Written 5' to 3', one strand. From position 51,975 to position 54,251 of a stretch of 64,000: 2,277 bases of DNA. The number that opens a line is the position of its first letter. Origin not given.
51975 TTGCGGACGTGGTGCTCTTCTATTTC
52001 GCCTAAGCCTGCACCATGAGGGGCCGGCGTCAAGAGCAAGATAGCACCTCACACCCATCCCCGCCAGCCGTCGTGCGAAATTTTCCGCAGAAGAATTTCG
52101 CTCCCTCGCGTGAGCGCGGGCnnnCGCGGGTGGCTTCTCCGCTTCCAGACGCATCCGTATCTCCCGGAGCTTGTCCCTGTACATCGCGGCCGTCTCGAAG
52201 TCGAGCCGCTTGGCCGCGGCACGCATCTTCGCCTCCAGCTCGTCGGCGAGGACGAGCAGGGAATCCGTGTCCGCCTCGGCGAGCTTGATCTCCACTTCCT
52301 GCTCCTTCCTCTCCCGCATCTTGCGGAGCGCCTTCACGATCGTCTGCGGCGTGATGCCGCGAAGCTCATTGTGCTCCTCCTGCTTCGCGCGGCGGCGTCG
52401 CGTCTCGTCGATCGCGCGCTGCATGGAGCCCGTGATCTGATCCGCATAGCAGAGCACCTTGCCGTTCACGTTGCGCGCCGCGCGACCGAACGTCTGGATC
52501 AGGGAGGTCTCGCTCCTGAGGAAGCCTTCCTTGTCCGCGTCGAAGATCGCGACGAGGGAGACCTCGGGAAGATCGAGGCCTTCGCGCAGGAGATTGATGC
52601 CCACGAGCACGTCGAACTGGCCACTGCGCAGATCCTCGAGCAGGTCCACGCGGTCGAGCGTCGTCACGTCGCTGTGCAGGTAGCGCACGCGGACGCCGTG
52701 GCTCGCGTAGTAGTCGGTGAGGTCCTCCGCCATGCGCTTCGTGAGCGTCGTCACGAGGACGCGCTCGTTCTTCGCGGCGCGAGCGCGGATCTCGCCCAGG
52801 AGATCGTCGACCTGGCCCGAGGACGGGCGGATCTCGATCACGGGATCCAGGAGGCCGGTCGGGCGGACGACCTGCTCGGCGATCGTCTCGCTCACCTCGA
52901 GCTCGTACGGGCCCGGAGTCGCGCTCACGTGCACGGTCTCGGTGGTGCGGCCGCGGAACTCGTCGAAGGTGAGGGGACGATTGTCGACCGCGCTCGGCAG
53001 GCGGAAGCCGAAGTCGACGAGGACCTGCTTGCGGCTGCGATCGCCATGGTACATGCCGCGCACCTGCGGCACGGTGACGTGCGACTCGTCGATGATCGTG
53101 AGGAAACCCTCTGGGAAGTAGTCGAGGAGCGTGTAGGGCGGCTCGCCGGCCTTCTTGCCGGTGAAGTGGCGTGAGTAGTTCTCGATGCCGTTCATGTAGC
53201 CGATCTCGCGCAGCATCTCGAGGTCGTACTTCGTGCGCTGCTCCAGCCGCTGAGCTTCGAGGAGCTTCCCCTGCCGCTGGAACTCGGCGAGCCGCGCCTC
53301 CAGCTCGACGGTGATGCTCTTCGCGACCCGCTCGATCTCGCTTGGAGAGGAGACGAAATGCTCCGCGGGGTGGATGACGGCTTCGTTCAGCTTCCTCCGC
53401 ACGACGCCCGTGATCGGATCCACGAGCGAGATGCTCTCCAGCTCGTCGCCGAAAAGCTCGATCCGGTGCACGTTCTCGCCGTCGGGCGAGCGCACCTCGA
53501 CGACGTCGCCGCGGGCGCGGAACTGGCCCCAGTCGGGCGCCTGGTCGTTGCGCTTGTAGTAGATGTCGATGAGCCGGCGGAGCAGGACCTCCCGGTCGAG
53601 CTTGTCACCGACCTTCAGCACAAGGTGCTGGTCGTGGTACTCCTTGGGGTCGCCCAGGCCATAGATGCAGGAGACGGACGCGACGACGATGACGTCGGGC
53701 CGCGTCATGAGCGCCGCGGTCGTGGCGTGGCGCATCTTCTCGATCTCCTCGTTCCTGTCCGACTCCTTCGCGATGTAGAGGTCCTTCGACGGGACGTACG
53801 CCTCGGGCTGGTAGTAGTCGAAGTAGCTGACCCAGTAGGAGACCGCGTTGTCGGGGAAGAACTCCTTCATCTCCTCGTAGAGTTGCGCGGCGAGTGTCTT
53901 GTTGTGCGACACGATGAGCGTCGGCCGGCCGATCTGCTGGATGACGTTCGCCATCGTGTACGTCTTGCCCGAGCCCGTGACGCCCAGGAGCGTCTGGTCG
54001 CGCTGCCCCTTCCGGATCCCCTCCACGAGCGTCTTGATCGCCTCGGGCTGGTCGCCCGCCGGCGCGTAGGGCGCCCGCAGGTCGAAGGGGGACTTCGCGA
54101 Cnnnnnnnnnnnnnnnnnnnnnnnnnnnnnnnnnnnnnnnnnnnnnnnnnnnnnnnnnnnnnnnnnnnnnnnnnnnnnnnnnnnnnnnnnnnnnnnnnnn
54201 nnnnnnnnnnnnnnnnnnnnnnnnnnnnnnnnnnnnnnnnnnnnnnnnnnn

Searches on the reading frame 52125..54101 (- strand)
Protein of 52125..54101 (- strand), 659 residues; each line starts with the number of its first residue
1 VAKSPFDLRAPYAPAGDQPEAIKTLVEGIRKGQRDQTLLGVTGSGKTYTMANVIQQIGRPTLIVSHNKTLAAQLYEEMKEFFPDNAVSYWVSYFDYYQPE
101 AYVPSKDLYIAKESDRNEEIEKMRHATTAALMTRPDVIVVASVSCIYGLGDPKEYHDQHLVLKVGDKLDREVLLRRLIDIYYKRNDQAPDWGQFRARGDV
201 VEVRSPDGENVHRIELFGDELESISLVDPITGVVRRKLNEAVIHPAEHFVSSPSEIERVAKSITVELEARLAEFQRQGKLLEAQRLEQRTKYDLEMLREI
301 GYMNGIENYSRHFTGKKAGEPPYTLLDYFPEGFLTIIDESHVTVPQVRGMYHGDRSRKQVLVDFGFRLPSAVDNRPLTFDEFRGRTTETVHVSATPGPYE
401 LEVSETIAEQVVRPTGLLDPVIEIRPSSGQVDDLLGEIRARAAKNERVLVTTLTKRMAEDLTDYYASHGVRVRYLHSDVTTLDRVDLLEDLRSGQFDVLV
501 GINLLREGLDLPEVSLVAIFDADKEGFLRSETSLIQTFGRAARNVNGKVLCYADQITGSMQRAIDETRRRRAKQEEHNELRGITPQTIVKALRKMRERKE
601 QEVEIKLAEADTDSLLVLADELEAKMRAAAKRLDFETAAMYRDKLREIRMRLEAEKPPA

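Call 24: find_homologous_proteins(query=window:52125-54101:-, max_evalue=1e-100)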
Query seq(659 aa) (659 aa): 8000 proteins with E <= 1e-100 among 8000 candidates; the best 120 are listed.
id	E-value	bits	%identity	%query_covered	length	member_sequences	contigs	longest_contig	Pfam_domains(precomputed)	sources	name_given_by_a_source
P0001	0.0e+0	1461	100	100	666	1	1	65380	PF00270.36,PF02151.26,PF17757.7,PF00271.38,PF27431.1,PF04851.22,PF12344.15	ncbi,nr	ncbi:MAG TPA: excinuclease ABC subunit UvrB [Candidatus Thermoplasmatota archaeon]|nr:excinuclease A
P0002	0.0e+0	1276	85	100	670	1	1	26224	PF00270.36,PF02151.26,PF17757.7,PF00271.38,PF27431.1,PF04851.22,PF12344.15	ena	-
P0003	0.0e+0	1263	84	100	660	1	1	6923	PF00270.36,PF02151.26,PF17757.7,PF00271.38,PF27431.1,PF04851.22,PF12344.15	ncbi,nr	ncbi:MAG TPA: excinuclease ABC subunit UvrB [Candidatus Thermoplasmatota archaeon]|nr:excinuclease A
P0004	0.0e+0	1252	84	99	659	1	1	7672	PF00270.36,PF02151.26,PF17757.7,PF00271.38,PF27431.1,PF04851.22,PF12344.15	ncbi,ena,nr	ncbi:MAG TPA: excinuclease ABC subunit UvrB [Candidatus Thermoplasmatota archaeon]|nr:excinuclease A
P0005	0.0e+0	1246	84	98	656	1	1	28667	PF00270.36,PF02151.26,PF17757.7,PF00271.38,PF27431.1,PF04851.22,PF12344.15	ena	-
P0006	0.0e+0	1227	82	99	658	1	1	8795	PF00270.36,PF02151.26,PF17757.7,PF00271.38,PF27431.1,PF04851.22,PF12344.15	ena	-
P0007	0.0e+0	1164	78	99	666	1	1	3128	PF00270.36,PF02151.26,PF17757.7,PF00271.38,PF27431.1,PF04851.22,PF12344.15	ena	-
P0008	0.0e+0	1161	78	99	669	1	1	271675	PF00270.36,PF02151.26,PF17757.7,PF00271.38,PF27431.1,PF04851.22,PF12344.15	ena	-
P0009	0.0e+0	1160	79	99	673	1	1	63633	PF00270.36,PF02151.26,PF17757.7,PF00271.38,PF27431.1,PF04851.22,PF12344.15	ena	-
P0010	0.0e+0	1153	78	99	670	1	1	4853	PF00270.36,PF02151.26,PF17757.7,PF00271.38,PF27431.1,PF04851.22,PF12344.15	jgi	jgi:excinuclease ABC subunit B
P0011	0.0e+0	1152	77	100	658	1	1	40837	PF00270.36,PF02151.26,PF17757.7,PF00271.38,PF27431.1,PF04851.22,PF12344.15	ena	-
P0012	0.0e+0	1149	78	98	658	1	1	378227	PF00270.36,PF02151.26,PF17757.7,PF00271.38,PF27431.1,PF04851.22,PF12344.15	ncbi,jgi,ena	-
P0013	0.0e+0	1146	79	99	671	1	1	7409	PF00270.36,PF02151.26,PF17757.7,PF00271.38,PF27431.1,PF04851.22,PF12344.15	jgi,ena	-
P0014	0.0e+0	1145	78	99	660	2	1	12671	PF00270.36,PF02151.26,PF17757.7,PF00271.38,PF27431.1,PF04851.22,PF12344.15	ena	-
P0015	0.0e+0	1145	78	99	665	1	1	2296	PF00270.36,PF02151.26,PF17757.7,PF00271.38,PF27431.1,PF04851.22,PF12344.15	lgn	-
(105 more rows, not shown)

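Call 30: find_encoding_contigs(protein=P0002, flank=10000, max_places=3)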
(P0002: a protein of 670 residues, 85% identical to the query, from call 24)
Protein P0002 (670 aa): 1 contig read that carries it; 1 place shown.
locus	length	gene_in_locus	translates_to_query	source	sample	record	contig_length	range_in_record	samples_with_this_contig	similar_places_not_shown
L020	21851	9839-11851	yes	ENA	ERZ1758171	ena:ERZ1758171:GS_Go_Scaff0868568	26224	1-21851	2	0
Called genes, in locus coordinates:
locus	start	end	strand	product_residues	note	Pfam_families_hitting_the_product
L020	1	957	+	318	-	?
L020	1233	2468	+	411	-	PF07995:GSDH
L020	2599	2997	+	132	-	PF01092:Ribosomal_S6e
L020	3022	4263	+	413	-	PF00009:GTP_EFTU, PF03144:GTP_EFTU_D2 (weak), PF09173:eIF2_C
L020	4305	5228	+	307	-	PF18477:PIN_9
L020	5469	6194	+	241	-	-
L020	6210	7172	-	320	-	PF02779:Transket_pyr, PF02780:Transketolase_C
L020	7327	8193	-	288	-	PF13292:DXP_synthase_N, PF00456:Transketolase_N, PF00676:E1_dh (weak)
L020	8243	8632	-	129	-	-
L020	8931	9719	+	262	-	PF00561:Abhydrolase_1, PF12146:Hydrolase_4, PF12697:Abhydrolase_6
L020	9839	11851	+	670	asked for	PF04851:ResIII, PF00270:DEAD (weak), PF17757:UvrB_inter, PF27431:UvrB_3rd, PF00271:Helicase_C, PF12344:UvrB, PF02151:UVR (weak)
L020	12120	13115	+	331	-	PF06089:Asparaginase_II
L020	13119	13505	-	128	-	-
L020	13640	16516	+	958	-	PF02463:SMC_N (faint), PF03193:RsgA_GTPase (faint), PF13191:AAA_16 (faint), PF13304:AAA_21 (faint), PF13476:AAA_23 (faint), PF17760:UvrA_inter, PF17755:UvrA_DNA-bind, PF00005:ABC_tran (weak), +5 more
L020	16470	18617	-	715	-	-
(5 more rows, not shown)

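Call 31: find_encoding_contigs(protein=P0005, flank=10000, max_places=3)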
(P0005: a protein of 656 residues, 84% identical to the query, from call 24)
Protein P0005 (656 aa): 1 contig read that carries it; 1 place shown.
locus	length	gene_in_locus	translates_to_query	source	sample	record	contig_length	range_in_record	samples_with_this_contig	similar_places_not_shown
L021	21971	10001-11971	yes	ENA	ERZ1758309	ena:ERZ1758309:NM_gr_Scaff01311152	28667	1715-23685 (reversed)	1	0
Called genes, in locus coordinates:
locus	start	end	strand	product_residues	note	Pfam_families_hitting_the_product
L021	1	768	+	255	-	PF00696:AA_kinase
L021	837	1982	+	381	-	PF01070:FMN_dh (faint)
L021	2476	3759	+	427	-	PF07995:GSDH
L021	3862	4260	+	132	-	PF01092:Ribosomal_S6e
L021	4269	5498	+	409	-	PF00009:GTP_EFTU, PF03144:GTP_EFTU_D2 (weak), PF09173:eIF2_C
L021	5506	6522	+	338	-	PF18477:PIN_9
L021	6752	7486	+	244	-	-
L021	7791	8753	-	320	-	PF02779:Transket_pyr, PF02780:Transketolase_C, PF22613:Transketolase_C_1 (faint)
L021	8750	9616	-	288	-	PF13292:DXP_synthase_N, PF00456:Transketolase_N, PF00676:E1_dh (weak)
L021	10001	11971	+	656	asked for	PF00270:DEAD (weak), PF04851:ResIII, PF17757:UvrB_inter, PF27431:UvrB_3rd, PF00271:Helicase_C, PF12344:UvrB, PF02151:UVR (weak)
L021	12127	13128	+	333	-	PF06089:Asparaginase_II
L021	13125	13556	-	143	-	-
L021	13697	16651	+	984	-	PF00005:ABC_tran (faint), PF02463:SMC_N (faint), PF03193:RsgA_GTPase (faint), PF13191:AAA_16 (faint), PF13304:AAA_21 (faint), PF13481:AAA_25 (faint), PF17760:UvrA_inter, PF17755:UvrA_DNA-bind, +3 more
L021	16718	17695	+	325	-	-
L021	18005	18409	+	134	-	-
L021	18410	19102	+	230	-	-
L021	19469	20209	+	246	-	PF03167:UDG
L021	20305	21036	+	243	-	PF03167:UDG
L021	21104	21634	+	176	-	-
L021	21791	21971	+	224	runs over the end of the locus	-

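Call 45: find_encoding_contigs(protein=P0003, flank=10000, max_places=2)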
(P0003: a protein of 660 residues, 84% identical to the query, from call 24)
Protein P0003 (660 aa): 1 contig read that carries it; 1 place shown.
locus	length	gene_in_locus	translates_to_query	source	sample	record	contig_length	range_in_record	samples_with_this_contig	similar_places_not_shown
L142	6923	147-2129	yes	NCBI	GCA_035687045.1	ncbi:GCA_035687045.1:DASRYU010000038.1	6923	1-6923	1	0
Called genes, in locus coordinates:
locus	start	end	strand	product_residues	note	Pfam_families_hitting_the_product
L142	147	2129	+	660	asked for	PF00270:DEAD (weak), PF04851:ResIII, PF17757:UvrB_inter, PF27431:UvrB_3rd, PF00271:Helicase_C, PF12344:UvrB, PF02151:UVR (weak)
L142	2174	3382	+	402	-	PF00149:Metallophos, PF12850:Metallophos_2 (weak)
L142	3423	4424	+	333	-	PF06089:Asparaginase_II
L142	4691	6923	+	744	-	?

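Call 46: find_encoding_contigs(protein=P0004, flank=10000, max_places=2)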
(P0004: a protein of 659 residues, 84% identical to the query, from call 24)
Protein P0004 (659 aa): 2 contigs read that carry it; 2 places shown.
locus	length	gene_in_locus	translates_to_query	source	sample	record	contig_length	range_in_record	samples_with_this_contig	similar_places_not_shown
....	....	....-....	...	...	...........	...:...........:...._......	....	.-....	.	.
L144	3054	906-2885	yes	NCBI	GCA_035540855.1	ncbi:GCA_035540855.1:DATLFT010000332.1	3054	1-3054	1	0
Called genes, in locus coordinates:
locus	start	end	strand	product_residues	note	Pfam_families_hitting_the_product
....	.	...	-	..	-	?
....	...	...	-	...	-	-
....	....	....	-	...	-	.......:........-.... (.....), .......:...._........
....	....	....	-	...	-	-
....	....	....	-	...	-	-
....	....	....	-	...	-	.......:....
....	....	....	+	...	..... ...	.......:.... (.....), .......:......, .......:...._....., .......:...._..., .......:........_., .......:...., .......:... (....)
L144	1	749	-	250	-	PF07995:GSDH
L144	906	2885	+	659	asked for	PF00270:DEAD (faint), PF04851:ResIII, PF17757:UvrB_inter, PF27431:UvrB_3rd, PF00271:Helicase_C, PF12344:UvrB, PF02151:UVR (weak)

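Call 47: find_encoding_contigs(protein=P0006, flank=10000, max_places=2)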
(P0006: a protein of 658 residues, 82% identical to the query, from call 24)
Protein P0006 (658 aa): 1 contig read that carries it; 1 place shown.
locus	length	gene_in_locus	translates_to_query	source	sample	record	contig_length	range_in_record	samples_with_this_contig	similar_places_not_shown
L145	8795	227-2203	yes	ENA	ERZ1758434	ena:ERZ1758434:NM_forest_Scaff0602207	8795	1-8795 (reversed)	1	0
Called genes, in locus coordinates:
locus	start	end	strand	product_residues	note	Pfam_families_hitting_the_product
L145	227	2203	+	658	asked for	PF00270:DEAD (faint), PF04851:ResIII, PF17757:UvrB_inter, PF27431:UvrB_3rd, PF00271:Helicase_C, PF12344:UvrB, PF02151:UVR (weak)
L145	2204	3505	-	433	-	PF02012:BNR (faint), PF13088:BNR_2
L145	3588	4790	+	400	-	PF00149:Metallophos, PF12850:Metallophos_2 (weak)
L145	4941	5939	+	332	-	PF06089:Asparaginase_II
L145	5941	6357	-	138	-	-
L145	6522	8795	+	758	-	?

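Call 53: find_encoding_contigs(protein=P0009, flank=10000, max_places=2)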
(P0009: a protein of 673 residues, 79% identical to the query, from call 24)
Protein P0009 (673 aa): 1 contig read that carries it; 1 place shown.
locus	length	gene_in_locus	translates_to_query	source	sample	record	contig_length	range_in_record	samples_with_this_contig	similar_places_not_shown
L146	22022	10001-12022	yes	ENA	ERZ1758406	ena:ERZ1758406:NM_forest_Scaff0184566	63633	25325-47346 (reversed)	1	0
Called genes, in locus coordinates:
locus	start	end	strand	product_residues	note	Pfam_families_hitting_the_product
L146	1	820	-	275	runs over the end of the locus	PF00588:SpoU_methylase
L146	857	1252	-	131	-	-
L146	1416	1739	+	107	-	-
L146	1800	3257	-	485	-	PF02163:Peptidase_M50, PF00595:PDZ, PF13180:PDZ_2, PF17820:PDZ_6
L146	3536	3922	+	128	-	PF04237:YjbR (weak), PF04993:TfoX_N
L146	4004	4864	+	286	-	PF06267:DUF1028, PF08823:PG_binding_2 (weak)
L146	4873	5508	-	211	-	PF01966:HD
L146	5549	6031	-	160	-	-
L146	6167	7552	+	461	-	PF01546:Peptidase_M20, PF07687:M20_dimer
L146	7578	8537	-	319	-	PF02779:Transket_pyr, PF02780:Transketolase_C, PF22613:Transketolase_C_1 (weak)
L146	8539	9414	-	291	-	PF00456:Transketolase_N, PF13292:DXP_synthase_N, PF00676:E1_dh (weak), PF02775:TPP_enzyme_C (faint)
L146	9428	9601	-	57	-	-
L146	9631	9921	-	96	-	-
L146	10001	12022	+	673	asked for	PF04851:ResIII, PF00270:DEAD (faint), PF17757:UvrB_inter, PF27431:UvrB_3rd, PF00271:Helicase_C, PF12344:UvrB, PF02151:UVR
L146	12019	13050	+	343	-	PF13483:Lactamase_B_3, PF12706:Lactamase_B_2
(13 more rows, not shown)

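Call 54: find_encoding_contigs(protein=P0008, flank=10000, max_places=2)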
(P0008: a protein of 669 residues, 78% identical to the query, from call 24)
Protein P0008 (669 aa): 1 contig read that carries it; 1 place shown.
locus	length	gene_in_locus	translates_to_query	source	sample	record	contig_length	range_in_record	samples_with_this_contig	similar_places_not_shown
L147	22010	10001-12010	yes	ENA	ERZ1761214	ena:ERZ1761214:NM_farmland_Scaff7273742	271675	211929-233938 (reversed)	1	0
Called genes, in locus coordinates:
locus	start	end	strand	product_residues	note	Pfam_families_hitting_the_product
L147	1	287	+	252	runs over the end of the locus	PF00696:AA_kinase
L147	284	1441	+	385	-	PF01070:FMN_dh (weak)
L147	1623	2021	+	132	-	PF01092:Ribosomal_S6e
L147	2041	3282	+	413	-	PF00009:GTP_EFTU, PF03144:GTP_EFTU_D2 (weak), PF09173:eIF2_C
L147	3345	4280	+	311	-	PF13638:PIN_4 (faint), PF18477:PIN_9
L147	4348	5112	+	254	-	-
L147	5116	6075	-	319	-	PF02779:Transket_pyr, PF02780:Transketolase_C, PF22613:Transketolase_C_1 (weak)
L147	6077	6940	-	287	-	PF13292:DXP_synthase_N (weak), PF00456:Transketolase_N, PF00676:E1_dh (weak)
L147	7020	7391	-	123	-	-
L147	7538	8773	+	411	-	-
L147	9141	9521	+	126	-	-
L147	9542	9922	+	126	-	-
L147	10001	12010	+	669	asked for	PF00270:DEAD (faint), PF04851:ResIII, PF17757:UvrB_inter, PF27431:UvrB_3rd, PF00271:Helicase_C, PF12344:UvrB, PF02151:UVR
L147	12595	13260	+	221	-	PF02254:TrkA_N, PF02080:TrkA_C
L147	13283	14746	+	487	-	PF02386:TrkH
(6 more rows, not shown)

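Call 82: search_protein_families(library=pfam, proteins=[L021:16718-17695:+, L021:18005-18409:+, L021:18410-19102:+, L021:6752-7486:+, L021:13125-13556:-, L021:21104-21634:+], max_evalue=0.1)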
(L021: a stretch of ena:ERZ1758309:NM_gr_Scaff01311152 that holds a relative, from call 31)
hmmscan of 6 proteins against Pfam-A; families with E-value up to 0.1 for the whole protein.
L021:16718-17695:+ (325 aa): 0 families

L021:18005-18409:+ (134 aa): 0 families

L021:18410-19102:+ (230 aa): 0 families

L021:6752-7486:+ (244 aa): 1 family
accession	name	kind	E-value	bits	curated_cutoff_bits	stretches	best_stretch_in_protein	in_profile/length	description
PF24195.1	DUF7420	-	0.085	13.4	27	0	88-143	57-118/124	Family of unknown function (DUF7420)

L021:13125-13556:- (143 aa): 0 families

L021:21104-21634:+ (176 aa): 1 family
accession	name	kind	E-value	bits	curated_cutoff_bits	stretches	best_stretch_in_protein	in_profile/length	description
PF15819.10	Fibin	-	0.019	15.2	27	1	8-76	5-69/190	Fin bud initiation factor homologue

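Call 89: find_encoding_contigs(protein=P0012, flank=10000, max_places=1)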
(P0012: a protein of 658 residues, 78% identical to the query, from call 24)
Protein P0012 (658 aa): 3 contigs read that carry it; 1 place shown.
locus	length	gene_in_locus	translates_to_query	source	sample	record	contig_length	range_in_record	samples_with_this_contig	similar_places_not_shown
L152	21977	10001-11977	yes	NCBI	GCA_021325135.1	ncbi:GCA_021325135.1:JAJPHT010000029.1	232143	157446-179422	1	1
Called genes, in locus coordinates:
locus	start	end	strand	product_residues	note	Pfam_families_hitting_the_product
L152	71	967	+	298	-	PF01545:Cation_efflux, PF16916:ZT_dimer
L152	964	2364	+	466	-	PF14229:DUF4332 (weak)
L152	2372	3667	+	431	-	PF13660:DUF4147, PF05161:MOFRL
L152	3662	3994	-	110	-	-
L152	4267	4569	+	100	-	PF01248:Ribosomal_L7Ae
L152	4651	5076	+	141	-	PF07650:KH_2, PF00013:KH_1 (faint), PF26594:KH_NusA_2nd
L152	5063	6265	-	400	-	PF20706:GT4-conflict, PF13439:Glyco_transf_4, PF13579:Glyco_trans_4_4, PF00534:Glycos_transf_1, PF13692:Glyco_trans_1_4, PF13524:Glyco_trans_1_2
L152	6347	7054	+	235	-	-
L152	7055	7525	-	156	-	-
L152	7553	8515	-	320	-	PF02779:Transket_pyr, PF02780:Transketolase_C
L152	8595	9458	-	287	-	PF13292:DXP_synthase_N (weak), PF00456:Transketolase_N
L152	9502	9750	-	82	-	-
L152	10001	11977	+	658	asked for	PF00270:DEAD (faint), PF04851:ResIII, PF17757:UvrB_inter, PF27431:UvrB_3rd, PF00271:Helicase_C, PF12344:UvrB, PF02151:UVR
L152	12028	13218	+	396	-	PF00149:Metallophos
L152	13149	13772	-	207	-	PF07274:DUF1440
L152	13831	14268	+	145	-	PF10604:Polyketide_cyc2, PF08327:AHSA1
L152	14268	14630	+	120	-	PF01022:HTH_5, PF12802:MarR_2 (weak), PF12840:HTH_20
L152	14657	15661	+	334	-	PF06089:Asparaginase_II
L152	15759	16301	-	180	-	PF24270:HTH_Cmi2_C (weak), PF25213:HVO_A0261_N (weak), PF01022:HTH_5, PF12802:MarR_2 (weak), PF12840:HTH_20, PF13412:HTH_24 (weak), PF25212:HVO_A0114 (weak), PF09339:HTH_IclR, +2 more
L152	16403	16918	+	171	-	-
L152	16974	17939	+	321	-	PF01368:DHH, PF02272:DHHA1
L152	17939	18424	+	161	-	PF18894:PhageMetallopep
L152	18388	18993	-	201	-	-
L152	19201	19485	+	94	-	-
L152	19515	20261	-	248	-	PF01255:Prenyltransf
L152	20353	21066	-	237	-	PF00753:Lactamase_B, PF13483:Lactamase_B_3, PF12706:Lactamase_B_2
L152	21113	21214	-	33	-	-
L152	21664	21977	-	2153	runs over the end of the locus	PF00082:Peptidase_S8, PF00041:fn3 (faint), PF19077:Big_13 (faint), PF17957:Big_7 (faint)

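Call 90: find_encoding_contigs(protein=P0011, flank=10000, max_places=1)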
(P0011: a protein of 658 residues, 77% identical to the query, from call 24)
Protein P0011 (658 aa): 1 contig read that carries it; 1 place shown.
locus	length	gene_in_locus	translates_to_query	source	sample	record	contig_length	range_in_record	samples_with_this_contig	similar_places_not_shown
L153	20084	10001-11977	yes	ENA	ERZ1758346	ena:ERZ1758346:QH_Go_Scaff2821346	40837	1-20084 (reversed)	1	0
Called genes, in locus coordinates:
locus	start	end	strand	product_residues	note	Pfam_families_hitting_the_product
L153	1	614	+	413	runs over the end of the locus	PF00009:GTP_EFTU, PF03144:GTP_EFTU_D2 (weak), PF09173:eIF2_C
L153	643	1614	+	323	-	PF18477:PIN_9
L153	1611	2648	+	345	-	-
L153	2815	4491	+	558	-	-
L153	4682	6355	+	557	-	-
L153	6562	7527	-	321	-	PF02779:Transket_pyr, PF02780:Transketolase_C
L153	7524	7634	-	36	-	-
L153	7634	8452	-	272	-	PF00456:Transketolase_N, PF13292:DXP_synthase_N, PF00676:E1_dh, PF02775:TPP_enzyme_C (faint)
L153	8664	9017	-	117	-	-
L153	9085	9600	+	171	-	-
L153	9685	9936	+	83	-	-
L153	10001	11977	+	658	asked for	PF00270:DEAD (weak), PF04851:ResIII, PF17757:UvrB_inter, PF27431:UvrB_3rd, PF00271:Helicase_C, PF12344:UvrB, PF02151:UVR (weak)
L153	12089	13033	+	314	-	PF02463:SMC_N (faint), PF00005:ABC_tran, PF13304:AAA_21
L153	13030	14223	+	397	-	PF12679:ABC2_membrane_2, PF12698:ABC2_membrane_3, PF01061:ABC2_membrane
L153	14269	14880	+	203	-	-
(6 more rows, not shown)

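Call 91: find_encoding_contigs(protein=P0014, flank=10000, max_places=1)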
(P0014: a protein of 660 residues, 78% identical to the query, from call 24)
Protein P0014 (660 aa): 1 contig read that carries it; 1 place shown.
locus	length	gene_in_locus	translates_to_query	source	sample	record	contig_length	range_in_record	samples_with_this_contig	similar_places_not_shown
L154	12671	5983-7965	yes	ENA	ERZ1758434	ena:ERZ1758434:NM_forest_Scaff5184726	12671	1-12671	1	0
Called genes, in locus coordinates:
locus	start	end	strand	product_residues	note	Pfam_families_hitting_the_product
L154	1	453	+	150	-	?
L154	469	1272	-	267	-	-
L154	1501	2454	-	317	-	PF01012:ETF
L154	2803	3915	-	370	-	PF00160:Pro_isomerase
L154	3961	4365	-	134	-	-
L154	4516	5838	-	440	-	PF00171:Aldedh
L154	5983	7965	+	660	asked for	PF00270:DEAD (weak), PF04851:ResIII, PF17757:UvrB_inter, PF27431:UvrB_3rd, PF00271:Helicase_C, PF12344:UvrB, PF02151:UVR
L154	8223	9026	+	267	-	PF03009:GDPD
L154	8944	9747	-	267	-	PF13482:RNase_H_2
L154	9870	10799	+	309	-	PF09376:NurA (faint)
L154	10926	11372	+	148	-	PF04307:YdjM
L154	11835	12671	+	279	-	?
